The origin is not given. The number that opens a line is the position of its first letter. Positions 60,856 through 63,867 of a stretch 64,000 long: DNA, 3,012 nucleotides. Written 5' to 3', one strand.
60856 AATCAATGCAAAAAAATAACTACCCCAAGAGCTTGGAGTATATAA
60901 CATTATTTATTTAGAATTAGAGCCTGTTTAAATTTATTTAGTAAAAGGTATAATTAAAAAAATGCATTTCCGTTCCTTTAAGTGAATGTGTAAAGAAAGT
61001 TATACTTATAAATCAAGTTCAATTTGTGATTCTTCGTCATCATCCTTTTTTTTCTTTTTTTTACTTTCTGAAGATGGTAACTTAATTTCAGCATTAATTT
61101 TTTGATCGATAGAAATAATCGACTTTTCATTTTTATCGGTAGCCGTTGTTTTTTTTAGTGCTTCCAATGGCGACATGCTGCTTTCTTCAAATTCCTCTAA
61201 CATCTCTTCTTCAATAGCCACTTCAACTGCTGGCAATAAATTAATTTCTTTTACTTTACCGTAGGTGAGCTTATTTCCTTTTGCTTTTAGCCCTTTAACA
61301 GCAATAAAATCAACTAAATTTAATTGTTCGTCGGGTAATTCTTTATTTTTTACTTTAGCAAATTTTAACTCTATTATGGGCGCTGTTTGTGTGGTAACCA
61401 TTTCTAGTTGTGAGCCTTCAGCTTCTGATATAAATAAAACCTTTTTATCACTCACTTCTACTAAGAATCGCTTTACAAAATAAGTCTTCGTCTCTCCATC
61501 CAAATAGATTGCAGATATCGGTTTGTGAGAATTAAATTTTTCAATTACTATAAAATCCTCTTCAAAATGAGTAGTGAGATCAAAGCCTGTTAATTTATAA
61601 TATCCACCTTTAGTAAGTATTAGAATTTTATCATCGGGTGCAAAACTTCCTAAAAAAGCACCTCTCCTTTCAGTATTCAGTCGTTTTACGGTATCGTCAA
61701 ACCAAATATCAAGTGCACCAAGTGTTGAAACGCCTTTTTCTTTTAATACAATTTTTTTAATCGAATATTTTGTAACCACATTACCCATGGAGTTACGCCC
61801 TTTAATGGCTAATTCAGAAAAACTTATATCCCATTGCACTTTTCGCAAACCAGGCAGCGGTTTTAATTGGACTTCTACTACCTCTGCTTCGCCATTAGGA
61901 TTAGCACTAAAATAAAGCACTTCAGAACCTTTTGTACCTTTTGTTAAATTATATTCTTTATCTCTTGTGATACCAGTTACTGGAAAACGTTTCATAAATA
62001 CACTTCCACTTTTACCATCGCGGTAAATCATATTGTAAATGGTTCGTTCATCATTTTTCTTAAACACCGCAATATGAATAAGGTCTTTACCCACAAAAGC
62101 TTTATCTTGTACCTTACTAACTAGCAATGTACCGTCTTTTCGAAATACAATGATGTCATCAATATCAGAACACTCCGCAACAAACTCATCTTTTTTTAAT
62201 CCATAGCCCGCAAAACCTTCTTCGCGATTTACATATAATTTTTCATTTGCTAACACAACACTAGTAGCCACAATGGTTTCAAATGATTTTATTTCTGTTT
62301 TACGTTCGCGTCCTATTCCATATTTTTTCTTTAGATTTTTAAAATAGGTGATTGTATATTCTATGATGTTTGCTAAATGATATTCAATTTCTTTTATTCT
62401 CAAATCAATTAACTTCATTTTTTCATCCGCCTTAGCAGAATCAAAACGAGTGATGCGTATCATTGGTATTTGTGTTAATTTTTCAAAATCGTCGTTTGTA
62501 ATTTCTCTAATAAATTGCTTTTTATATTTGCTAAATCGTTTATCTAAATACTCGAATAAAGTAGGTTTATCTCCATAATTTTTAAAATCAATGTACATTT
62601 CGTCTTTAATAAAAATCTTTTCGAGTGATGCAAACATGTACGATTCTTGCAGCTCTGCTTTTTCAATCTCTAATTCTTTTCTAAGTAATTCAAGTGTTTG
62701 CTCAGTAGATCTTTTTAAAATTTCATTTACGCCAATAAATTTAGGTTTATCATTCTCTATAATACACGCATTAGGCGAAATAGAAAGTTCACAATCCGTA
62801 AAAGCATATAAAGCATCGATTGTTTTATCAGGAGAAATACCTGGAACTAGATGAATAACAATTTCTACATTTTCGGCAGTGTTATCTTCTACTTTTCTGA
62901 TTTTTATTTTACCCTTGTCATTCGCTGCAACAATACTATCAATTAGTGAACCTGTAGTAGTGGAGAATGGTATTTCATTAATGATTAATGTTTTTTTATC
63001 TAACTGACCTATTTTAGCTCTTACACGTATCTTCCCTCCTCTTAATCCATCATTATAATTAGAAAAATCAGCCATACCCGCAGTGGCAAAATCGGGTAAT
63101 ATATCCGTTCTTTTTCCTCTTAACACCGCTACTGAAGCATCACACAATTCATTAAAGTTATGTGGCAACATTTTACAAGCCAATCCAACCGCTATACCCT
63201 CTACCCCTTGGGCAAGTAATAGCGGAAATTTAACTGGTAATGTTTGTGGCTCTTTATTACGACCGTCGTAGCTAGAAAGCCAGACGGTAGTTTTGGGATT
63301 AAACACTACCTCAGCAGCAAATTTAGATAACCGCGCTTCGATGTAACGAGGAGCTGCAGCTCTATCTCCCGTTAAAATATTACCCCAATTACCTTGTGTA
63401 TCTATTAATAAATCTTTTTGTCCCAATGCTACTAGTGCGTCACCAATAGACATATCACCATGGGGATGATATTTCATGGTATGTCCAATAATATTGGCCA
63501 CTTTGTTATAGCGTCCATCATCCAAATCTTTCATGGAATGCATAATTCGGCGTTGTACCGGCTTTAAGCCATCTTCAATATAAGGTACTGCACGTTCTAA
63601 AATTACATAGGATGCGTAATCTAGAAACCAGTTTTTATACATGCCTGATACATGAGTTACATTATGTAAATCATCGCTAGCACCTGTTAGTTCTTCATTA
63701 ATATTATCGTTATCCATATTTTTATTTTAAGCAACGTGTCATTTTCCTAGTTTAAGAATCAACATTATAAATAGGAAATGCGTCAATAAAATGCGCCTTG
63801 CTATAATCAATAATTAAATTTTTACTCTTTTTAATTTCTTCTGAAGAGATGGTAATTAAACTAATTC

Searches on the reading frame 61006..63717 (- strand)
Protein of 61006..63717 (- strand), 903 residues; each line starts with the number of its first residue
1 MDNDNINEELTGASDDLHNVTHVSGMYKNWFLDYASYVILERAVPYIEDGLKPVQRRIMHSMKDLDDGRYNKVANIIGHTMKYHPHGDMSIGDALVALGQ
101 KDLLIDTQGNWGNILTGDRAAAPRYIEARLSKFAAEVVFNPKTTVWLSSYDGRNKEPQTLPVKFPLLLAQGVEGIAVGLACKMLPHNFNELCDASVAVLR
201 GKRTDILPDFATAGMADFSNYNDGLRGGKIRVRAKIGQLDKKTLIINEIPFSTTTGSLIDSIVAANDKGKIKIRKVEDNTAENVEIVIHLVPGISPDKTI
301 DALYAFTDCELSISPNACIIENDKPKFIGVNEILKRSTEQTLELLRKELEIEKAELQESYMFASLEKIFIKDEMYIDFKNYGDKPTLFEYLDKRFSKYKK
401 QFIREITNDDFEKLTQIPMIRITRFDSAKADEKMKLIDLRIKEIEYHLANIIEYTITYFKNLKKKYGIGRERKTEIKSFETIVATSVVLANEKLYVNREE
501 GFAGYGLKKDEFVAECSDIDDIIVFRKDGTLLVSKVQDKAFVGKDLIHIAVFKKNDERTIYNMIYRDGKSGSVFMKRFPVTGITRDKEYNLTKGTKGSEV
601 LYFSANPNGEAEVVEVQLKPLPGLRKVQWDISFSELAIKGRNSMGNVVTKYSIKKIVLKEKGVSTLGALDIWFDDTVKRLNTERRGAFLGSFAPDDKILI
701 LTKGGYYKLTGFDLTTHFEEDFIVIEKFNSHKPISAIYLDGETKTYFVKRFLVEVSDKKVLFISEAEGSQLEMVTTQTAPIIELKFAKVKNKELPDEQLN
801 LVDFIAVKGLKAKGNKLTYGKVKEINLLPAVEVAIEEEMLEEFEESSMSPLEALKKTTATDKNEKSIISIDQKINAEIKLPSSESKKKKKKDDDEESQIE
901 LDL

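Call 37: search_protein_families(library=pfam, proteins=[window:61006-63717:-], max_evalue=0.00001)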
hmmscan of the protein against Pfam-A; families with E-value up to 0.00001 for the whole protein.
window:61006-63717:- (903 aa): 1 family
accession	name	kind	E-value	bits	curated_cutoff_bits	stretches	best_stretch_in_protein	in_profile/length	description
PF00521.26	DNA_topoisoIV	-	5.9e-105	352.1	31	1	42-454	1-426/432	DNA gyrase/topoisomerase IV, subunit A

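Call 51: find_homologous_proteins(query=window:61006-63717:-, max_evalue=1e-100)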
Query window:61006-63717:- (903 aa): 8000 proteins with E <= 1e-100 among 8000 candidates; the best 120 are listed.
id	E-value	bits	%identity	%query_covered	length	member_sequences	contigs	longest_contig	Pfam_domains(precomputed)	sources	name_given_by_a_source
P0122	0.0e+0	2005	100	100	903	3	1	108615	PF00521.27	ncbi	ncbi:MAG: DNA gyrase/topoisomerase IV subunit A [Bacteroidia bacterium]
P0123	0.0e+0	1773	86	98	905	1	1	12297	PF00521.27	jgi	jgi:topoisomerase-4 subunit A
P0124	0.0e+0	1762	86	100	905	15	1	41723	PF00521.27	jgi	jgi:topoisomerase-4 subunit A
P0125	0.0e+0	1758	85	99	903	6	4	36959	PF00521.27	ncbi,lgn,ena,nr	ncbi:MAG: DNA topoisomerase IV [Bacteroidetes bacterium RIFCSPLOWO2_12_FULL_35_15]|nr:MAG: DNA topoi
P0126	0.0e+0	1757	85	100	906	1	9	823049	PF00521.27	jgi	jgi:topoisomerase-4 subunit A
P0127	0.0e+0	1754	85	100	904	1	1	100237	PF00521.27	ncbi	ncbi:MAG: DNA gyrase/topoisomerase IV subunit A [Bacteroidia bacterium]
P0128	0.0e+0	1754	84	100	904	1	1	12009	PF00521.27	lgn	-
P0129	0.0e+0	1754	84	100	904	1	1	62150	PF00521.27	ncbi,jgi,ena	jgi:topoisomerase-4 subunit A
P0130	0.0e+0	1750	84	100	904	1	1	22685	PF00521.27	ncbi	-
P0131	0.0e+0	1749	85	100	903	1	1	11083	PF00521.27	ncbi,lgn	ncbi:MAG: DNA gyrase/topoisomerase IV subunit A [Bacteroidia bacterium]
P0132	0.0e+0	1748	85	98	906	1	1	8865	PF00521.27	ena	-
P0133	0.0e+0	1744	85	98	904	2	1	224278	PF00521.27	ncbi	ncbi:MAG: DNA gyrase/topoisomerase IV subunit A [Bacteroidota bacterium]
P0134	0.0e+0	1743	84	100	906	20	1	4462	PF00521.27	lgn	-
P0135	0.0e+0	1743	85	98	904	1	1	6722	PF00521.27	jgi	jgi:topoisomerase-4 subunit A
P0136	0.0e+0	1742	85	99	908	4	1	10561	PF00521.27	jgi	jgi:topoisomerase IV subunit A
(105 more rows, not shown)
